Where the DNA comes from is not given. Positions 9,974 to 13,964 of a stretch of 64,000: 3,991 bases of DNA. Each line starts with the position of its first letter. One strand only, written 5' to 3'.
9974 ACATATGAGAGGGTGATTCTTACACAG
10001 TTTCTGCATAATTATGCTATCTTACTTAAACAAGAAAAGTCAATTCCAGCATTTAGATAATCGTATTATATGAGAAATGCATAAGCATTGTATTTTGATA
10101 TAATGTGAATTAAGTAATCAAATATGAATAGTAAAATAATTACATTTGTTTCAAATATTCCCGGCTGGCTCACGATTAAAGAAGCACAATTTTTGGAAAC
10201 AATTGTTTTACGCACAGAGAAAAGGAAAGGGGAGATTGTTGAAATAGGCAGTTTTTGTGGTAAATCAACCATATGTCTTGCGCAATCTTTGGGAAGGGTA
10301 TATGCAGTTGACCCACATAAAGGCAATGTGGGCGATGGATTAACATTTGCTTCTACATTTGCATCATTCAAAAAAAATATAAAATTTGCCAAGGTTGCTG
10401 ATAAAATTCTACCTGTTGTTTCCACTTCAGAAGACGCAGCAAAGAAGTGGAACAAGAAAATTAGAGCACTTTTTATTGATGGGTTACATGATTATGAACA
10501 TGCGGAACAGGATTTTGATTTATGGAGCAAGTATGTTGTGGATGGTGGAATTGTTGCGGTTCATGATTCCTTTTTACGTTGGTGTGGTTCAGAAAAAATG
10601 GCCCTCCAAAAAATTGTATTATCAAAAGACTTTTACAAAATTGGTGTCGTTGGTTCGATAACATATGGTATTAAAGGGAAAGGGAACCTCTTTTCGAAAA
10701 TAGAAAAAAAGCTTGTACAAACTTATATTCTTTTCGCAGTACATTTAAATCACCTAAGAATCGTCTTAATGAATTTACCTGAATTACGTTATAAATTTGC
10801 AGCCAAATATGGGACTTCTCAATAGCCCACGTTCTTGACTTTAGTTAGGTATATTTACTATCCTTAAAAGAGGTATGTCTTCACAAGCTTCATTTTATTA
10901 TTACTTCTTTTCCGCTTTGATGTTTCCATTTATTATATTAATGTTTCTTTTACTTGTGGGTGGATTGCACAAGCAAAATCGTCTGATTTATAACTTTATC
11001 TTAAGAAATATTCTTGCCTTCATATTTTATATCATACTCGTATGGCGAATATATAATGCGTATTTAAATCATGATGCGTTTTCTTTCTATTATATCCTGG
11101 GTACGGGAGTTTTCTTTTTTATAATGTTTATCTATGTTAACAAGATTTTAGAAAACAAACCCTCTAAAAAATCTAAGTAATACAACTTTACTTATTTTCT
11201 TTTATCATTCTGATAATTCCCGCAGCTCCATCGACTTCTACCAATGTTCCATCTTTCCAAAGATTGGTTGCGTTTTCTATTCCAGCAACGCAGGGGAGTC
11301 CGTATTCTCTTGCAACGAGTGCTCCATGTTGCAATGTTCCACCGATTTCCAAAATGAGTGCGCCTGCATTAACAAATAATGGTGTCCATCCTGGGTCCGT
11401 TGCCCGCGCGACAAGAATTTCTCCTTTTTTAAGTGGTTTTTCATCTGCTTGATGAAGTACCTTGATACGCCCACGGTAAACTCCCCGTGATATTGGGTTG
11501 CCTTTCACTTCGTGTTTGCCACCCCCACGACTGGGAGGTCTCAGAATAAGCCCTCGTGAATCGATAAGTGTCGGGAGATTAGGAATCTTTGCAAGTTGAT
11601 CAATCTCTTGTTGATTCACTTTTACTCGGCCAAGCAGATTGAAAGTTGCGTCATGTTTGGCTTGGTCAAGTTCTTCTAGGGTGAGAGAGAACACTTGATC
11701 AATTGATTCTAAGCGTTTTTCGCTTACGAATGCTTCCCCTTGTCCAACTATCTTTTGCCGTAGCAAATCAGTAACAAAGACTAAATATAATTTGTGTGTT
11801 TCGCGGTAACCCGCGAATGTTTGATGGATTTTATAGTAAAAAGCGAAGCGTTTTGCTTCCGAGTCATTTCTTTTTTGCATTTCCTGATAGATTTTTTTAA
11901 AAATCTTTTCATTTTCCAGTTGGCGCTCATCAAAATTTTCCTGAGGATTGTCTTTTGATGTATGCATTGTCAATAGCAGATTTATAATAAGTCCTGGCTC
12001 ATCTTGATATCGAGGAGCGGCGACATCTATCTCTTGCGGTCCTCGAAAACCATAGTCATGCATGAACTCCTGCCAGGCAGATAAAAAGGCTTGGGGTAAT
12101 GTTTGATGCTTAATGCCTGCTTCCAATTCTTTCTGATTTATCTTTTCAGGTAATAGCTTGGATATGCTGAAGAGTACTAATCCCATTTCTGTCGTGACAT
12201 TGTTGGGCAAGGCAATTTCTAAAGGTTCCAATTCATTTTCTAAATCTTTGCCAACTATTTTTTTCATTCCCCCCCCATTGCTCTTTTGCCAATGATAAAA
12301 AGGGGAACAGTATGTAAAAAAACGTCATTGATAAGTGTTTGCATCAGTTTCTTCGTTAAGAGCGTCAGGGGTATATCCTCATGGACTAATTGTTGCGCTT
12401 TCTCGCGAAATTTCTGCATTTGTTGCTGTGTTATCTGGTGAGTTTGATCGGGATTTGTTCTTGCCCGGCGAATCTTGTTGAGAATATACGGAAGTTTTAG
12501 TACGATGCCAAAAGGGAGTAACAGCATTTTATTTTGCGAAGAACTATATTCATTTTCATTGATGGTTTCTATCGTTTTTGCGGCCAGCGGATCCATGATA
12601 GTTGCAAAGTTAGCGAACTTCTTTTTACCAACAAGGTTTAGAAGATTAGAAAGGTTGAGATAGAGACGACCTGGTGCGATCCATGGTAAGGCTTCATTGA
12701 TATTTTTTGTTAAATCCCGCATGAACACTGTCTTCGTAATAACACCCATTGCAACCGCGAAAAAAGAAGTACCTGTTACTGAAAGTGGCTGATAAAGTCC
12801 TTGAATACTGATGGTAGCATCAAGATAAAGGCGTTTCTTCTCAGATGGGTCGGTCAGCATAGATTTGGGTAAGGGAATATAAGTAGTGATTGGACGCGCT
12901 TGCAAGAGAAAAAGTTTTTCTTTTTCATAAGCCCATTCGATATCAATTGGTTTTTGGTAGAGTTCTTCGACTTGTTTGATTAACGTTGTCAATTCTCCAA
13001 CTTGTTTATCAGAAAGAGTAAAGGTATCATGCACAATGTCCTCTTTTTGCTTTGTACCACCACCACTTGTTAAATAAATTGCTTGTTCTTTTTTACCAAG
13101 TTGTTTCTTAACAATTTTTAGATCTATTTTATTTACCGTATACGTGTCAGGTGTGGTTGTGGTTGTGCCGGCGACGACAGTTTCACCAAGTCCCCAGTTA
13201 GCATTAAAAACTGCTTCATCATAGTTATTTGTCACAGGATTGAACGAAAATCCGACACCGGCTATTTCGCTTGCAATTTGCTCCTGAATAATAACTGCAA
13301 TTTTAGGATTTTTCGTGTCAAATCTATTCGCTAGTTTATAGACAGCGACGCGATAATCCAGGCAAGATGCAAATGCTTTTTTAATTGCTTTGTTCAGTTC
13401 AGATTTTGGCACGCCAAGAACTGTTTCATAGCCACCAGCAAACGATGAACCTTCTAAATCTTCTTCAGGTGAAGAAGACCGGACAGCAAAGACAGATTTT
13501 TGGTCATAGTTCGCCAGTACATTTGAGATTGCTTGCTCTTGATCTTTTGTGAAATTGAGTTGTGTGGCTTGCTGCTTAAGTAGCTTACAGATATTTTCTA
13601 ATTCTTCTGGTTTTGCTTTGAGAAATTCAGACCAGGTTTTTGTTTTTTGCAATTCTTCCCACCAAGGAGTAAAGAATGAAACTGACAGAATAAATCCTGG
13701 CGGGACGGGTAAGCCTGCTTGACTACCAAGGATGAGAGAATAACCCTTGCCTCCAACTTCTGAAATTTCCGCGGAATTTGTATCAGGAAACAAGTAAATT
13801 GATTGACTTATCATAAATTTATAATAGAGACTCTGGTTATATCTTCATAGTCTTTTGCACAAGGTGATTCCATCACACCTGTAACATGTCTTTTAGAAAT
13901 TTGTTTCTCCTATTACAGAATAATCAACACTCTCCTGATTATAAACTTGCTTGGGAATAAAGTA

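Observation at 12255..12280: PEP-utilizing (rifampin-phosphotransferase/PpsA-like) enzyme split exactly at a G8 homopolymer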

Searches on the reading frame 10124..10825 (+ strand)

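Call 37: search_protein_families(library=pfam, proteins=[window:10124-10825:+], max_evalue=0.001)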
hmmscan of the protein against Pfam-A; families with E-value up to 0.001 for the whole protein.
window:10124-10825:+ (233 aa): 1 family
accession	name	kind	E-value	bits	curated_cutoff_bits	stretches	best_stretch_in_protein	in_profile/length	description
PF13578.12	Methyltransf_24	-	2.5e-21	77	26.3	1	39-148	1-104/105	Methyltransferase domain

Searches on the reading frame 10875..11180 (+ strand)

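Call 37: search_protein_families(library=pfam, proteins=[window:10875-11180:+], max_evalue=0.001)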
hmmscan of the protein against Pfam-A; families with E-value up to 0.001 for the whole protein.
window:10875-11180:+ (101 aa): 1 family
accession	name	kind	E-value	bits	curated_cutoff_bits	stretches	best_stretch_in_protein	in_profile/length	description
PF07695.17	7TMR-DISM_7TM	-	0.0005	20.5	29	1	10-88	95-170/205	7TM diverse intracellular signalling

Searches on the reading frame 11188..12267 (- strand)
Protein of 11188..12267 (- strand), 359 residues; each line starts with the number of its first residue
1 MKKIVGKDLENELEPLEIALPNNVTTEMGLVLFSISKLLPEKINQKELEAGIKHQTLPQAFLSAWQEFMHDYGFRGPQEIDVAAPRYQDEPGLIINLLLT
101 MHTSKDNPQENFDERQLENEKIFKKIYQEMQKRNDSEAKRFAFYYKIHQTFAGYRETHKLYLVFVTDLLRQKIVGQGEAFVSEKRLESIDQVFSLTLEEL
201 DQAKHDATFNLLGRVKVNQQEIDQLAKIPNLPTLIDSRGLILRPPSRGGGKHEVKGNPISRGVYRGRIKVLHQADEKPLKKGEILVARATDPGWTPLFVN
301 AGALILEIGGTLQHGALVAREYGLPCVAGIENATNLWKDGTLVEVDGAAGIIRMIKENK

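Call 4: search_protein_families(library=pfam, proteins=[window:11188-12267:-], max_evalue=0.01)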
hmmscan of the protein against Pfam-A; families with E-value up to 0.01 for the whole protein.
window:11188-12267:- (359 aa): 1 family
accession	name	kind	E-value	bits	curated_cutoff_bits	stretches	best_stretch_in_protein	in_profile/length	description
PF00391.29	PEP-utilizers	-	1e-21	76.7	23.1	1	280-350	2-72/72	PEP-utilising enzyme, mobile domain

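Call 7: find_encoding_contigs(protein=window:11188-12267:-, flank=5000)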
Protein window:11188-12267:- (359 aa): 2 contigs read that carry it; 1 place shown.
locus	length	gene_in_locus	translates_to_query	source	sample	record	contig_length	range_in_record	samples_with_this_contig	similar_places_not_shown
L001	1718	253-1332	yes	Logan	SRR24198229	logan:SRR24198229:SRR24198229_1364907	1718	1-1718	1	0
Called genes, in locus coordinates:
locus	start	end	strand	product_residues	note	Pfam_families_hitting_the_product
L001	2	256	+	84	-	?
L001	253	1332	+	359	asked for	PF27448:Rph_4th, PF00391:PEP-utilizers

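Call 52: search_protein_representatives(protein=window:11188-12267:-)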
Query: 359 residues. Proteins with E-value up to 0.001 (for the whole library): 26056; up to 1e-10: 15508; up to 1e-30: 776. The best 150 are listed.
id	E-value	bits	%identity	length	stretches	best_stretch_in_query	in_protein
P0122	9.2e-238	804.4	100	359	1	1-359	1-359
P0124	3.3e-119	414.5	53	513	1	2-355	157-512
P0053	1.1e-114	399.7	52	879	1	1-355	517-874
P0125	5.6e-113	394.0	54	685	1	1-355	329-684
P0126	8.6e-109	380.3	45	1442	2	8-355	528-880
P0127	4.5e-101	354.9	50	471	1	15-355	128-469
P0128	2.4e-98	345.9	50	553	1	3-356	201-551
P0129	8.1e-96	337.6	48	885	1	8-357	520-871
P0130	4.2e-94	332.0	46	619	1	8-357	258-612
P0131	2.5e-93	329.4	44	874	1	2-355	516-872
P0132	4.4e-93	328.6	47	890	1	13-354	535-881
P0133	1.2e-92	327.2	47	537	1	10-355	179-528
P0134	4.0e-91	322.2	44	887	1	2-354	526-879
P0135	8.7e-88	311.2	44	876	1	7-353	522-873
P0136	9.1e-88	311.1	35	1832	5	226-358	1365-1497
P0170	1.5e-70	254.5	40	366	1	8-357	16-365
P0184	9.9e-67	242.0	39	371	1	14-354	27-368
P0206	1.9e-63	231.2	38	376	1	10-357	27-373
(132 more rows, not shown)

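Call 54: find_encoding_contigs(protein=P0170, flank=4000, max_places=3)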
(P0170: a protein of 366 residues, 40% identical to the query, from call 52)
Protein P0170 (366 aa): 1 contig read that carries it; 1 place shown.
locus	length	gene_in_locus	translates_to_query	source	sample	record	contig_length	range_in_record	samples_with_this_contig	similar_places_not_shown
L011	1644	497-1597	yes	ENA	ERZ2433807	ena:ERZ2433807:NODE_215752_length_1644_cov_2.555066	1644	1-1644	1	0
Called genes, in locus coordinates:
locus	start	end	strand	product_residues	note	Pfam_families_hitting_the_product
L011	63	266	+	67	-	-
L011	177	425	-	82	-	PF11975:Glyco_hydro_4C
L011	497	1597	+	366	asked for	PF27448:Rph_4th, PF00391:PEP-utilizers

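Call 55: find_encoding_contigs(protein=P0206, flank=4000, max_places=3)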
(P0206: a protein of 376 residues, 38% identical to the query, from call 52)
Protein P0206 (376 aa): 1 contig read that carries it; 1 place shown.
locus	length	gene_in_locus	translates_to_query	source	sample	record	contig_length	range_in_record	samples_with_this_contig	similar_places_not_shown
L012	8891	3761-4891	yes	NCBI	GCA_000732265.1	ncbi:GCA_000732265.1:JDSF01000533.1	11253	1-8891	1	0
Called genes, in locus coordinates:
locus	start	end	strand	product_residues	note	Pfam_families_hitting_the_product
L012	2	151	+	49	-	?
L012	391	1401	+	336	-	PF08240:ADH_N, PF00107:ADH_zinc_N, PF13602:ADH_zinc_N_2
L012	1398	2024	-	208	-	PF00440:TetR_N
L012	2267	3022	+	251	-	PF01326:PPDK_N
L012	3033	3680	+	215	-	PF01326:PPDK_N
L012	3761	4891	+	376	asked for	PF27448:Rph_4th, PF00391:PEP-utilizers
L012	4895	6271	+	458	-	PF03023:MurJ (faint), PF01554:MatE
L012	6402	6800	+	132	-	PF00465:Fe-ADH, PF13685:Fe-ADH_2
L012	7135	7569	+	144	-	PF25137:ADH_Fe_C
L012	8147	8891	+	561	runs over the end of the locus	PF01476:LysM, PF00149:Metallophos, PF02872:5_nucleotid_C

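Call 56: find_encoding_contigs(protein=P0184, flank=4000, max_places=3)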
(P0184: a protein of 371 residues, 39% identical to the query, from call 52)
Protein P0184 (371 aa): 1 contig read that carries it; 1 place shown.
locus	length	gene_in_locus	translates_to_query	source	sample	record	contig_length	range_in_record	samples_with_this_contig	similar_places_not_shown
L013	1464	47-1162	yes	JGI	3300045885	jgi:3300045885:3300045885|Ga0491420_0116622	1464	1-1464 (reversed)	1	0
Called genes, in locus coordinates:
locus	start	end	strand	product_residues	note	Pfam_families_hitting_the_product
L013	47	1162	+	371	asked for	PF27448:Rph_4th, PF00391:PEP-utilizers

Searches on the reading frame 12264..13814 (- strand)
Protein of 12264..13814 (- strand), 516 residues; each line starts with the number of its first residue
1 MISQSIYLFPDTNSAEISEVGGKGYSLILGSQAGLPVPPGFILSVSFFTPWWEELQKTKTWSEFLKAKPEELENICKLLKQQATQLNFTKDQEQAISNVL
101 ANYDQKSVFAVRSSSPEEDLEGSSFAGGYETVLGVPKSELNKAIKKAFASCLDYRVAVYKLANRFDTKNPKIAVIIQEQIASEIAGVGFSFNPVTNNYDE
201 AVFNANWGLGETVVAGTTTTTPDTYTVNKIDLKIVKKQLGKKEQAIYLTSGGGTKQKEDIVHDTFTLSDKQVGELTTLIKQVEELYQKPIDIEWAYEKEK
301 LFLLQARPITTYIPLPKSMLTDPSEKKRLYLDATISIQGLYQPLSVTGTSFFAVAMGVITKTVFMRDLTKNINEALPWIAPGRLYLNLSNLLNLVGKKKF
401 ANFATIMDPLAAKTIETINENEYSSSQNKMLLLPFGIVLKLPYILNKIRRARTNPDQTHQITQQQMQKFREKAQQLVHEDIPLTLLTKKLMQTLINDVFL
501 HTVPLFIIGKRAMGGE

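Call 4: search_protein_families(library=pfam, proteins=[window:12264-13814:-], max_evalue=0.01)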
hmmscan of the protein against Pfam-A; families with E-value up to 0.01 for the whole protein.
window:12264-13814:- (516 aa): 1 family
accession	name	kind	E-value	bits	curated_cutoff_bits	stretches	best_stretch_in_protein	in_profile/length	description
PF01326.24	PPDK_N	-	5.5e-67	226.8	27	1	18-312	2-312/328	Pyruvate phosphate dikinase, AMP/ATP-binding domain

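Call 6: find_encoding_contigs(protein=window:12264-13814:-, flank=5000)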
Protein window:12264-13814:- (516 aa): no gene with exactly this product is on record in the collection.

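Call 9: list_cluster_members(proteins=[window:12264-13814:-, window:11188-12267:-])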
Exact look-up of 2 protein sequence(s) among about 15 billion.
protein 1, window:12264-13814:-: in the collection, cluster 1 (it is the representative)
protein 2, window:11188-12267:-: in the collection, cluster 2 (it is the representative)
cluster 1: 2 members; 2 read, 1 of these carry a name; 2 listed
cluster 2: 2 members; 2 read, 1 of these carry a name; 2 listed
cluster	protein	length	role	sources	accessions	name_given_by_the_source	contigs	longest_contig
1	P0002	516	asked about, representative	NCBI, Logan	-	-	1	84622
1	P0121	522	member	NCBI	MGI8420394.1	MAG: PEP/pyruvate-binding domain-containing protein [Candidatus Levyibacteriota bacterium]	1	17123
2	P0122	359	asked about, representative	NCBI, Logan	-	-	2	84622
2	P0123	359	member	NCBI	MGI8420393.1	MAG: PEP-utilizing enzyme [Candidatus Levyibacteriota bacterium]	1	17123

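Call 11: find_encoding_contigs(protein=P0121, flank=10000)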
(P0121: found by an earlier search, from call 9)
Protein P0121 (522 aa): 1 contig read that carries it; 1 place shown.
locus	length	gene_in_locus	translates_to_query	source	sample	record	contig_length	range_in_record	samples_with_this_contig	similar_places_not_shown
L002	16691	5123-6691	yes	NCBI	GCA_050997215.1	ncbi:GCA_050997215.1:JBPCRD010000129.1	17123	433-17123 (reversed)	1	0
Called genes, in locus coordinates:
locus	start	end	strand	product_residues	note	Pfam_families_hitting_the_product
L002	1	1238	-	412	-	PF02518:HATPase_c, PF13589:HATPase_c_3, PF01119:DNA_mis_repair, PF08676:MutL_C (weak)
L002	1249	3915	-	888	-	PF01624:MutS_I, PF05188:MutS_II, PF05192:MutS_III, PF05190:MutS_IV, PF00488:MutS_V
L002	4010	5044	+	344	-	-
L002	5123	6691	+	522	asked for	PF01326:PPDK_N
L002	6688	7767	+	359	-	PF27448:Rph_4th, PF00391:PEP-utilizers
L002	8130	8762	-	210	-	PF13578:Methyltransf_24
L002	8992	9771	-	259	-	PF03988:DUF347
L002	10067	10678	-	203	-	PF09335:VTT_dom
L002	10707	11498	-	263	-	PF03988:DUF347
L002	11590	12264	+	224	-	PF00072:Response_reg, PF00486:Trans_reg_C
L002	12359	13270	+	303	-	PF00512:HisKA, PF02518:HATPase_c, PF14501:HATPase_c_5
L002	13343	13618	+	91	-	-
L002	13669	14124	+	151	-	-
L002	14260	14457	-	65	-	PF00313:CSD, PF08206:OB_RNB (faint)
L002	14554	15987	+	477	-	PF00476:DNA_pol_A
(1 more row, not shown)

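Call 12: find_encoding_contigs(protein=P0123, flank=10000)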
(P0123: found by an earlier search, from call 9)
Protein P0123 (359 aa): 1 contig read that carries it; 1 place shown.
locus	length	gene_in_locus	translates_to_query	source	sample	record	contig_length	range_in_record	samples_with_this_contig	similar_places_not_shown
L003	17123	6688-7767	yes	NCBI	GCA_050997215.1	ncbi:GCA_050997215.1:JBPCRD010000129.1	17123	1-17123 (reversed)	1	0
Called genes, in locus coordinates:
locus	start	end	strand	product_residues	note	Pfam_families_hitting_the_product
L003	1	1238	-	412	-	PF02518:HATPase_c, PF13589:HATPase_c_3, PF01119:DNA_mis_repair, PF08676:MutL_C (weak)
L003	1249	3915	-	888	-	PF01624:MutS_I, PF05188:MutS_II, PF05192:MutS_III, PF05190:MutS_IV, PF00488:MutS_V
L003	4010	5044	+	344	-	-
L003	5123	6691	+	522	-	PF01326:PPDK_N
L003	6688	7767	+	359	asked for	PF27448:Rph_4th, PF00391:PEP-utilizers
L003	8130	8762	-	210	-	PF13578:Methyltransf_24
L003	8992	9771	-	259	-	PF03988:DUF347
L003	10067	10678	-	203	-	PF09335:VTT_dom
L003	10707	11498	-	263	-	PF03988:DUF347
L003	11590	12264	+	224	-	PF00072:Response_reg, PF00486:Trans_reg_C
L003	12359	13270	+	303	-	PF00512:HisKA, PF02518:HATPase_c, PF14501:HATPase_c_5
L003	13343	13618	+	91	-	-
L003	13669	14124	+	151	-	-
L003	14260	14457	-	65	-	PF00313:CSD, PF08206:OB_RNB (faint)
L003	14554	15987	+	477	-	PF00476:DNA_pol_A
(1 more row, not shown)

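Call 45: find_related_loci(query=window:12264-13814:-, collection=genome_contigs, flank=6000)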
Query window:12264-13814:- (516 aa) in genome_contigs; peptide patterns used: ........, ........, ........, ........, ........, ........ (x = any residue, [..] = any of these).
39 stretches matched a pattern; 6 encode a relative of the query (tblastn E <= 1e-3); 6 distinct loci.
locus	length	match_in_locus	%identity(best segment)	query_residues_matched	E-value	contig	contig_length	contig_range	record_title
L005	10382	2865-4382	48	6-513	2e-168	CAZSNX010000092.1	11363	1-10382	MAG TPA_asm: uncultured Candidatus Obscuribacterales bacterium isolate SRP287453_co1_156 genome assembly, contig: NODE_1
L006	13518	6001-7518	49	6-513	5e-165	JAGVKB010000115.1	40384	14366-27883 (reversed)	MAG: Candidatus Obscuribacterales bacterium isolate SW_5 c_000000000653, whole genome shotgun sequence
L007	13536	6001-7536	45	5-513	2e-147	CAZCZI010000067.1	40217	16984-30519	MAG TPA_asm: uncultured Candidatus Obscuribacterales bacterium isolate SRP173033_co1_38 genome assembly, contig: NODE_13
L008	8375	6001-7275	54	5-513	2e-91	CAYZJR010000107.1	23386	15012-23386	MAG TPA_asm: uncultured Candidatus Obscuribacterales bacterium isolate SRP287051_co1_159 genome assembly, contig: NODE_3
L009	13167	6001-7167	31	1-396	5e-46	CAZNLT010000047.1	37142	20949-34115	MAG TPA_asm: uncultured Desulfobacterales bacterium isolate binchicken_co8_349 genome assembly, contig: NODE_1238_length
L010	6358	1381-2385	33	1-311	1e-42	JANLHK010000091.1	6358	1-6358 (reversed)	MAG: Candidatus Roizmanbacteria bacterium isolate P6-15 k99_403566, whole genome shotgun sequence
